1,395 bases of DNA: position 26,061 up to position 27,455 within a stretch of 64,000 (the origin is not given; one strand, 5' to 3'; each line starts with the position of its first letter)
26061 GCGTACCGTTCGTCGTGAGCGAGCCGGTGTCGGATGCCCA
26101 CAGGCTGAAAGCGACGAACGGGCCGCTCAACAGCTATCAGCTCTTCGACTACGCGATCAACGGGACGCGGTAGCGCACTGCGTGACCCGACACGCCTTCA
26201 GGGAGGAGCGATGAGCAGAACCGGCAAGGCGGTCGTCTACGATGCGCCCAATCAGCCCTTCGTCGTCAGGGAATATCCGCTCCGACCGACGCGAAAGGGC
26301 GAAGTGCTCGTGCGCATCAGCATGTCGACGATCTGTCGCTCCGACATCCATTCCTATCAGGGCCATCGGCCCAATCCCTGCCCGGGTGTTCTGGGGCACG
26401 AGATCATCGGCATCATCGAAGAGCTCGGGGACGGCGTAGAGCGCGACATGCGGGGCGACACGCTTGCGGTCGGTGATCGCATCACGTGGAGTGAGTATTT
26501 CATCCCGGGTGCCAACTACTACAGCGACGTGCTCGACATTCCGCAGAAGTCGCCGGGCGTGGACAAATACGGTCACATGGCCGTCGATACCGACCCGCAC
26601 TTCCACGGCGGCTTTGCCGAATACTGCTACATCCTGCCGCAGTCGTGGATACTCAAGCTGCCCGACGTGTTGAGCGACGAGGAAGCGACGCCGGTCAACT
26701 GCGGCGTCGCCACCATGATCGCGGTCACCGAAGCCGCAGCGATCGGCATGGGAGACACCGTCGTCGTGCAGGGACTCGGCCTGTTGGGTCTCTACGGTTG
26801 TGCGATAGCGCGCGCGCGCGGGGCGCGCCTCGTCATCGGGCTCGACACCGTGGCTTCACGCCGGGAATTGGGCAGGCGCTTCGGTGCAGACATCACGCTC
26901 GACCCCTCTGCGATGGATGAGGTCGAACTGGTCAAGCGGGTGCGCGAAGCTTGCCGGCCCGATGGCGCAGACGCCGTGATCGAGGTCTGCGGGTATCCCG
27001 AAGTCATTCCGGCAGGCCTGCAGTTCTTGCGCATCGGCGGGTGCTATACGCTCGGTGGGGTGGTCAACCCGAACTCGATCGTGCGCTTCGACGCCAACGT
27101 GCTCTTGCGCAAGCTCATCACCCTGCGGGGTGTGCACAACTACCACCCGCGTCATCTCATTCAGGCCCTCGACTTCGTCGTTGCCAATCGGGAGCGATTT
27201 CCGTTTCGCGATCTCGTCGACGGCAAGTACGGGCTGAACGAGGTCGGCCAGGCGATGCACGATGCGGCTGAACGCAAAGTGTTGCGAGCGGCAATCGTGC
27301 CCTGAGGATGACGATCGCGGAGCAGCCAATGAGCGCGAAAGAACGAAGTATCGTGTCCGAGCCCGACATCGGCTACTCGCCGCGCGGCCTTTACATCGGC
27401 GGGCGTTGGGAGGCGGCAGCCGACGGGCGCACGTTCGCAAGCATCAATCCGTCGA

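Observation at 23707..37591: LysR-divergent 10-gene operon joins the phosphonoacetate C-P hydrolase route to an importer and two phosphoesterases, with no PhnW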

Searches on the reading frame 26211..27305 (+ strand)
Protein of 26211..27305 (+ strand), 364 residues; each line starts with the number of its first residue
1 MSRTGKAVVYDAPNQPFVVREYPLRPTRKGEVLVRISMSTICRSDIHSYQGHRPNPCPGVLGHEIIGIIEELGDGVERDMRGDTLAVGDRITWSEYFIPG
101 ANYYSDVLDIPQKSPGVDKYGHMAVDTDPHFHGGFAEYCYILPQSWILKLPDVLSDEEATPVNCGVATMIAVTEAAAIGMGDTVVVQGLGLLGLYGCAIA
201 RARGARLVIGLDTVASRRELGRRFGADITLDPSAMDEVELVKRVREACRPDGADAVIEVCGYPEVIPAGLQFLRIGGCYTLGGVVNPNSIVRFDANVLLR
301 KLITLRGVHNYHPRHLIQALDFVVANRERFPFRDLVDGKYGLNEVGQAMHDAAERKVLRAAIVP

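Call 4: search_protein_families(library=ncbifam, proteins=[window:26211-27305:+], max_evalue=0.00001)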
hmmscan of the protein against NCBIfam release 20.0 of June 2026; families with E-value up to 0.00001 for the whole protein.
window:26211-27305:+ (364 aa): 20 families
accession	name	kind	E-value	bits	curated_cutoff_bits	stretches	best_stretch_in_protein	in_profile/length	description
TIGR03366.1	HpnZ_proposed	hypoth_equivalog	6.7e-85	285.1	328.1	1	28-345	4-315/315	putative phosphonate catabolism associated alcohol dehydrogenase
TIGR00692.1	tdh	equivalog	3e-31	108.7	458.35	1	18-309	12-286/340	L-threonine 3-dehydrogenase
TIGR03989.1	Rxyl_3153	subfamily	1.7e-30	106.5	440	2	133-362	139-368/370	NDMA-dependent alcohol dehydrogenase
NF003808.0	PRK05396.1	equivalog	3e-29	102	380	1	6-309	2-287/341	L-threonine 3-dehydrogenase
NF010344.0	PRK13771.1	subfamily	2.5e-27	95.7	349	1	6-355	2-323/334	putative alcohol dehydrogenase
NF041172.1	AcrlCoa_red_Thmprot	equivalog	7.9e-27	94.1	500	1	6-353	2-322/334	acryloyl-CoA reductase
NF041097.1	keto_inos_dh_IolM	equivalog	1.7e-26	92.8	450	2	165-278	191-306/389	scyllo-inosose 3-dehydrogenase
TIGR02818.1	adh_III_F_hyde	equivalog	2e-25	89.6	543.95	1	6-271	3-274/368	S-(hydroxymethyl)glutathione dehydrogenase/class III alcohol dehydrogenase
TIGR03451.1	mycoS_dep_FDH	equivalog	8.2e-24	84.1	512.9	2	156-362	151-356/358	S-(hydroxymethyl)mycothiol dehydrogenase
NF007489.0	PRK10083.1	equivalog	7.6e-23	81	376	1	6-238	2-219/339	Zn-dependent oxidoreductase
NF006940.0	PRK09422.1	equivalog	2.3e-20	72.8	344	1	6-243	2-224/338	alcohol dehydrogenase AdhP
NF007375.0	PRK09880.1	equivalog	5.1e-20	71.5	469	1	128-356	119-334/344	L-idonate 5-dehydrogenase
TIGR02824.1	quinone_pig3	subfamily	2.9e-16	59.4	296.8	1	133-307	92-261/325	putative NAD(P)H quinone oxidoreductase, PIG3 family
NF047908.1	AldhRedAhr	equivalog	2.9e-15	56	470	1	8-240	7-225/335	NADPH-dependent aldehyde reductase Ahr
NF007642.0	PRK10309.1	equivalog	3.7e-15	56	550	1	6-266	2-243/347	galactitol-1-phosphate 5-dehydrogenase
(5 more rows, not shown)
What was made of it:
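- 26211..27305 (+): Zn-dependent alcohol dehydrogenase of the PbfG/TIGR03366 lineage. It is the proposed HEP dehydrogenase. Its subclade lacks the structural-zinc cysteines. TIGR03366 scores 285 bits (cut-off 328); the next family scores 109 (call 4).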

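Call 5: search_protein_families(library=pfam, proteins=[window:26211-27305:+], max_evalue=0.00001)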
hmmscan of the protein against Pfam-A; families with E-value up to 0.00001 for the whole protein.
window:26211-27305:+ (364 aa): 3 families
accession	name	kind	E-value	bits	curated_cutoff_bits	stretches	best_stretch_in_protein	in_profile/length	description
PF00107.32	ADH_zinc_N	-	1.6e-22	80.3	31.8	1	192-323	2-127/129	Zinc-binding dehydrogenase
PF08240.17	ADH_N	-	1.2e-16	61.3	23.5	1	29-152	2-104/104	Alcohol dehydrogenase GroES-like domain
PF16912.11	Glu_dehyd_C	-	1.6e-07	31.5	34.9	1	180-353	30-202/211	Glucose dehydrogenase C-terminus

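Call 24: find_homologous_proteins(query=window:26211-27305:+, max_evalue=1e-20)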
Query window:26211-27305:+ (364 aa): 2001 proteins with E <= 1e-20 among 8000 candidates; the best 120 are listed.
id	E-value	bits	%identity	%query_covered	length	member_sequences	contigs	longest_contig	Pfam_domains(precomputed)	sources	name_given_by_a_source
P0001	3.5e-246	834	100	100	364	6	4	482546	PF00107.33,PF16912.12,PF08240.18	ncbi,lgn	-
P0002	5.2e-239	810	97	100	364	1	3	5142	PF00107.33,PF16912.12,PF08240.18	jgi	jgi:alcohol dehydrogenase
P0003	5.7e-239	810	97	100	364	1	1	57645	PF00107.33,PF16912.12,PF08240.18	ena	-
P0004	1.6e-238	809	96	100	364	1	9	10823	PF00107.33,PF16912.12,PF08240.18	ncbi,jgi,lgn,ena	jgi:alcohol dehydrogenase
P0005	2.1e-238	808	96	100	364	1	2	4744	PF00107.33,PF16912.12,PF08240.18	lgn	-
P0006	3.3e-238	808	97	100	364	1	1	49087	PF00107.33,PF16912.12,PF08240.18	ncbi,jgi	-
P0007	3.1e-237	804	97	100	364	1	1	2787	PF00107.33,PF16912.12,PF08240.18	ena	-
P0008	9.7e-233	790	94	100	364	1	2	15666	PF00107.33,PF16912.12,PF08240.18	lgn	-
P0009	2.1e-230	782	94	100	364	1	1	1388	PF00107.33,PF16912.12,PF08240.18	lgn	-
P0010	9.8e-230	780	93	100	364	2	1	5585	PF00107.33,PF16912.12,PF13602.13,PF08240.18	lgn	-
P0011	1.2e-229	779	93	100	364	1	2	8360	PF00107.33,PF16912.12,PF08240.18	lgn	-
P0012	9.2e-228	773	91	100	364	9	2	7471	PF00107.33,PF16912.12,PF08240.18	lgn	-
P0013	5.8e-224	761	90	100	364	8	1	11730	PF00107.33,PF16912.12,PF08240.18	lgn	-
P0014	5.6e-215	731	87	100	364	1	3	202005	PF00107.33,PF16912.12,PF08240.18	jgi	jgi:alcohol dehydrogenase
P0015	7.1e-215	731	87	100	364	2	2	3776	PF00107.33,PF16912.12,PF08240.18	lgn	-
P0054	6.5e-190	649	75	99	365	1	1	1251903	PF00107.33,PF16912.12,PF08240.18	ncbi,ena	-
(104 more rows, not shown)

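Call 25: find_encoding_contigs(protein=P0001, flank=10000, max_places=4)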
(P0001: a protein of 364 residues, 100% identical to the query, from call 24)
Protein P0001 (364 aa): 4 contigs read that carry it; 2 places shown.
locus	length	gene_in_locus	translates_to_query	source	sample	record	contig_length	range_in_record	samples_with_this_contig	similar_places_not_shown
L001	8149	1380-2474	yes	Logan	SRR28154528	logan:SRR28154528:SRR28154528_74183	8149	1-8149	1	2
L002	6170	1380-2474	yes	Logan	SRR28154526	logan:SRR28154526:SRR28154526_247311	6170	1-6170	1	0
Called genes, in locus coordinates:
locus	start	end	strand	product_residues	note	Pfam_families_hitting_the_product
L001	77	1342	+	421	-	PF01663:Phosphodiest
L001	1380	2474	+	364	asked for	PF08240:ADH_N, PF16912:Glu_dehyd_C (weak), PF00107:ADH_zinc_N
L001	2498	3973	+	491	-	PF00171:Aldedh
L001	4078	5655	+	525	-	PF00496:SBP_bac_5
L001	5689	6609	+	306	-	PF19300:BPD_transp_1_N (faint), PF00528:BPD_transp_1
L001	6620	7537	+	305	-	PF12911:OppC_N (weak), PF00528:BPD_transp_1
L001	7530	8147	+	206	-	?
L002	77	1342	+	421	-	PF01663:Phosphodiest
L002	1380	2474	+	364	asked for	PF08240:ADH_N, PF16912:Glu_dehyd_C (weak), PF00107:ADH_zinc_N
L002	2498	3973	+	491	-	PF00171:Aldedh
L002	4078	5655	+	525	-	PF00496:SBP_bac_5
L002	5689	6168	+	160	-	?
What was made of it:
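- Checked: The ALDH more likely starts at ATG 27329, which has GGAG 7 nt upstream and matches an independent gene call (call 25), rather than at 27308.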

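Call 26: find_encoding_contigs(protein=P0054, flank=10000, max_places=2)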
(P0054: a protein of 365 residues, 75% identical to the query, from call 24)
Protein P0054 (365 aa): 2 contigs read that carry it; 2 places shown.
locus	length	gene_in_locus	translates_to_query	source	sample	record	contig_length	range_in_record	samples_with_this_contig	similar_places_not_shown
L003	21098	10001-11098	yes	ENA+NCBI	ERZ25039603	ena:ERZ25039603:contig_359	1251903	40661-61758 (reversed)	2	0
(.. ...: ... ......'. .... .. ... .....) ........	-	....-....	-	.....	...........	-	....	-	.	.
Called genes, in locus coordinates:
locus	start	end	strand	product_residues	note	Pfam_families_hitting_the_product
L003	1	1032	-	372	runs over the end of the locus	PF05222:AlaDh_PNT_N, PF01262:AlaDh_PNT_C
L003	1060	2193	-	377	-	PF00266:Aminotran_5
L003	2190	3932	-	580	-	PF00528:BPD_transp_1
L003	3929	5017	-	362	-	PF00005:ABC_tran, PF13304:AAA_21 (faint), PF08402:TOBE_2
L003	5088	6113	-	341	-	PF13531:SBP_bac_11, PF01547:SBP_bac_1, PF13416:SBP_bac_8, PF13343:SBP_bac_6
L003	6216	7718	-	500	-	PF16655:PhoD_N, PF09423:PhoD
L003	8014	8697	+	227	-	PF00392:GntR, PF13412:HTH_24 (weak), PF07729:FCD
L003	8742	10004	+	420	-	PF01663:Phosphodiest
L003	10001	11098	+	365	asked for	PF08240:ADH_N, PF16912:Glu_dehyd_C, PF00107:ADH_zinc_N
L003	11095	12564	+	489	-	PF00171:Aldedh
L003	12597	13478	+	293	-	PF12974:Phosphonate-bd, PF09084:NMT1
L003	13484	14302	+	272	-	PF00528:BPD_transp_1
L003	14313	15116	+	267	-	PF00005:ABC_tran, PF13304:AAA_21 (faint)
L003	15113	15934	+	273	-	PF00528:BPD_transp_1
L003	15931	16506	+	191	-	PF13428:TPR_14 (faint), PF23914:TPR_CcmH_CycH, PF07719:TPR_2 (faint), PF13181:TPR_8 (faint), PF13414:TPR_11, PF13432:TPR_16, PF14559:TPR_19, PF00515:TPR_1 (weak), +1 more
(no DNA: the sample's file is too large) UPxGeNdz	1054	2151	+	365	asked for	PF08240:ADH_N, PF16912:Glu_dehyd_C, PF00107:ADH_zinc_N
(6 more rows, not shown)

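Call 28: find_related_loci(query=A1, collection=genome_contigs, flank=10000)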
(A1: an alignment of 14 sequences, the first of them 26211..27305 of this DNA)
Query A1 (364 aa) in genome_contigs; peptide patterns used: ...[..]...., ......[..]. (x = any residue, [..] = any of these).
199 stretches matched a pattern; 158 encode a relative of the query (tblastn E <= 1e-3); the best 80 are kept; 80 distinct loci.
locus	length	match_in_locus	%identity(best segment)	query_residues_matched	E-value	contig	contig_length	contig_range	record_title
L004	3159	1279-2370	96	1-364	0e+0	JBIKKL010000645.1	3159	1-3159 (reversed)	MAG: Burkholderiales bacterium isolate ME2014-07-24_3300043772_group5_bin326 Rohwer_bin2396_scaffold_2666_c2, whole geno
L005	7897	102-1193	79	1-364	0e+0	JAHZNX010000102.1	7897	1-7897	MAG: Betaproteobacteria bacterium isolate CR_Sed_300A_bin.43 scaffold_781, whole genome shotgun sequence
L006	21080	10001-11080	76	5-364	0e+0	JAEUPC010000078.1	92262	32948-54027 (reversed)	MAG: Rubrivivax sp. isolate new MAG-215 k141_803795, whole genome shotgun sequence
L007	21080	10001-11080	76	5-364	0e+0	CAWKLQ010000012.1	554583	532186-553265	MAG: uncultured beta proteobacterium isolate MFD04651.bin.1.130 genome assembly, contig: contig_9941, whole genome shotg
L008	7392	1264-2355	76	1-364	0e+0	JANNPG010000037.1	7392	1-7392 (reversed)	MAG: Betaproteobacteria bacterium isolate SOY_34_metabat_162 SOY_34_k141_206253, whole genome shotgun sequence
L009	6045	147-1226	76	5-364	0e+0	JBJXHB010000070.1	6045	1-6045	MAG: Aquabacterium sp. isolate F1F2.bin.134 k127_2166535, whole genome shotgun sequence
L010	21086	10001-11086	78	3-364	0e+0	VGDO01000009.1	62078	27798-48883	MAG: Alphaproteobacteria bacterium isolate M_DeepCast_50m_m2_111 M_DeepCast_50m_m2_111_Ga0194121_10000621, whole genome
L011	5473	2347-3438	77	1-364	0e+0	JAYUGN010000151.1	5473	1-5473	MAG: Gammaproteobacteria bacterium isolate GFS_8108 GFS_8108_150, whole genome shotgun sequence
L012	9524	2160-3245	75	3-364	0e+0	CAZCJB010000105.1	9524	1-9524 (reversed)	MAG TPA_asm: uncultured Rubrivivax sp. isolate binchicken_co298_359 genome assembly, contig: NODE_14359_length_9524_cov_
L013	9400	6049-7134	75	3-364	0e+0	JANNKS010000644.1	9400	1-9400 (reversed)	MAG: Rhizobacter sp. isolate SOY_38_metabat_89 SOY_38_k141_882984, whole genome shotgun sequence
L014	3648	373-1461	74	2-364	0e+0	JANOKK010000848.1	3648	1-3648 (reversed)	MAG: Betaproteobacteria bacterium isolate VAR_48_concoct_206 VAR_48_k141_3220757, whole genome shotgun sequence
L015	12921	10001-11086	77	3-364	0e+0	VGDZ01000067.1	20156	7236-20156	MAG: Alphaproteobacteria bacterium isolate M_DeepCast_65m_m2_129 M_DeepCast_65m_m2_129_Ga0194120_10004895, whole genome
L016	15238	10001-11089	74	2-364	0e+0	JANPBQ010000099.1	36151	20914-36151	MAG: Betaproteobacteria bacterium isolate VAR_78_metabat_634 VAR_78_k141_1855901, whole genome shotgun sequence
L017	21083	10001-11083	75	4-364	0e+0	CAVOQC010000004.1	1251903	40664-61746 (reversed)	MAG: uncultured beta proteobacterium isolate MFD09964.bin.1.200 genome assembly, contig: contig_359, whole genome shotgu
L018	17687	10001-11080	74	5-364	0e+0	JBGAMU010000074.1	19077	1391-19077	MAG: Burkholderiaceae bacterium isolate MAG_AAO_AS.9 AAOAS-9_scaffold_4488, whole genome shotgun sequence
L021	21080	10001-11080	74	5-364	0e+0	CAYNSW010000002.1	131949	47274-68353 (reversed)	MAG TPA_asm: uncultured Rubrivivax sp. isolate SRP193358_co1_146 genome assembly, contig: NODE_106_length_131949_cov_12.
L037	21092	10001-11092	74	1-364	1e-178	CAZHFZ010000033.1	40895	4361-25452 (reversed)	MAG TPA_asm: uncultured Bordetella sp. isolate SRP272421_co2_537 genome assembly, contig: NODE_1818_length_40895_cov_9.2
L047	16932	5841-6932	73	1-364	2e-175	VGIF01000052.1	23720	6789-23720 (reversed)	MAG: Betaproteobacteria bacterium isolate K_Offshore_80m_m2_113 K_Offshore_80m_m2_113_Ga0194132_10004478, whole genome s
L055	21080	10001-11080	72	5-364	2e-172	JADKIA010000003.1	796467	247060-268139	MAG: Ideonella sp. isolate Skiv_18-Q3-R9-52_BATAC.318 tig00000516-10-7958190, whole genome shotgun sequence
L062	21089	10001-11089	71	1-364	4e-169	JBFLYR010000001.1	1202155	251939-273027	MAG: Pseudomonadota bacterium isolate MAG090 MAG090_1, whole genome shotgun sequence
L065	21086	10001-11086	69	3-364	4e-168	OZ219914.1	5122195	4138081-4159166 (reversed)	MAG: Spirochaetia bacterium isolate 65460407-d738-4661-97af-02a88c6845d9 genome assembly, chromosome: 2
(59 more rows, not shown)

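Call 33: search_solved_structures(query=window:26211-27305:+, max_evalue=1e-10)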
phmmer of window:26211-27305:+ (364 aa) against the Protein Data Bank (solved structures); distinct sequences matched with E-value up to 1e-10: 139 (the best 60 are shown).
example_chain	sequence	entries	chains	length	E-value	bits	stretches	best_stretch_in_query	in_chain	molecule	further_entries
1vj0_A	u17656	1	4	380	3.9e-43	150.9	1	6-363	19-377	alcohol dehydrogenase, zinc-containing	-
2d8a_A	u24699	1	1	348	6.8e-26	94.2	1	24-312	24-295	Probable L-threonine 3-dehydrogenase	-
5tnx_A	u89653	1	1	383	7.5e-26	94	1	6-356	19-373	Alcohol dehydrogenase zinc-binding domain protein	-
2dfv_A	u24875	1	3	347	7.6e-26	94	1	26-312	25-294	Probable L-threonine 3-dehydrogenase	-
1f8f_A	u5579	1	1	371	3.1e-25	92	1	15-357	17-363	BENZYL ALCOHOL DEHYDROGENASE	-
1rjw_A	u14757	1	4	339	3.6e-24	88.5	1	6-284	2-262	Alcohol dehydrogenase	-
3pii_A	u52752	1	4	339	1.1e-23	87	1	6-284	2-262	Alcohol dehydrogenase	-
3gfb_A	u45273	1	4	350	5.7e-22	81.3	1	27-312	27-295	L-threonine 3-dehydrogenase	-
3meq_A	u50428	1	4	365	5.9e-22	81.2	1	1-324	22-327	Alcohol dehydrogenase, zinc-containing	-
4l0q_A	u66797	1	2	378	7.4e-22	80.9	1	5-276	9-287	Alcohol dehydrogenase class-3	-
3uko_A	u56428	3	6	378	8.1e-22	80.8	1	5-276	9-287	Alcohol dehydrogenase class-3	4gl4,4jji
8co4_A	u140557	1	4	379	8.3e-22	80.7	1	5-276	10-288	Alcohol dehydrogenase class-3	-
9u4x_A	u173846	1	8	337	1e-21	80.4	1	13-348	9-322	Alcohol dehydrogenase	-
4dl9_A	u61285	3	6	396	2.6e-21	79.1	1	4-276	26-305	Alcohol dehydrogenase class III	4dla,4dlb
2eer_A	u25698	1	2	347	6.7e-21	77.8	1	15-283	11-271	NAD-dependent alcohol dehydrogenase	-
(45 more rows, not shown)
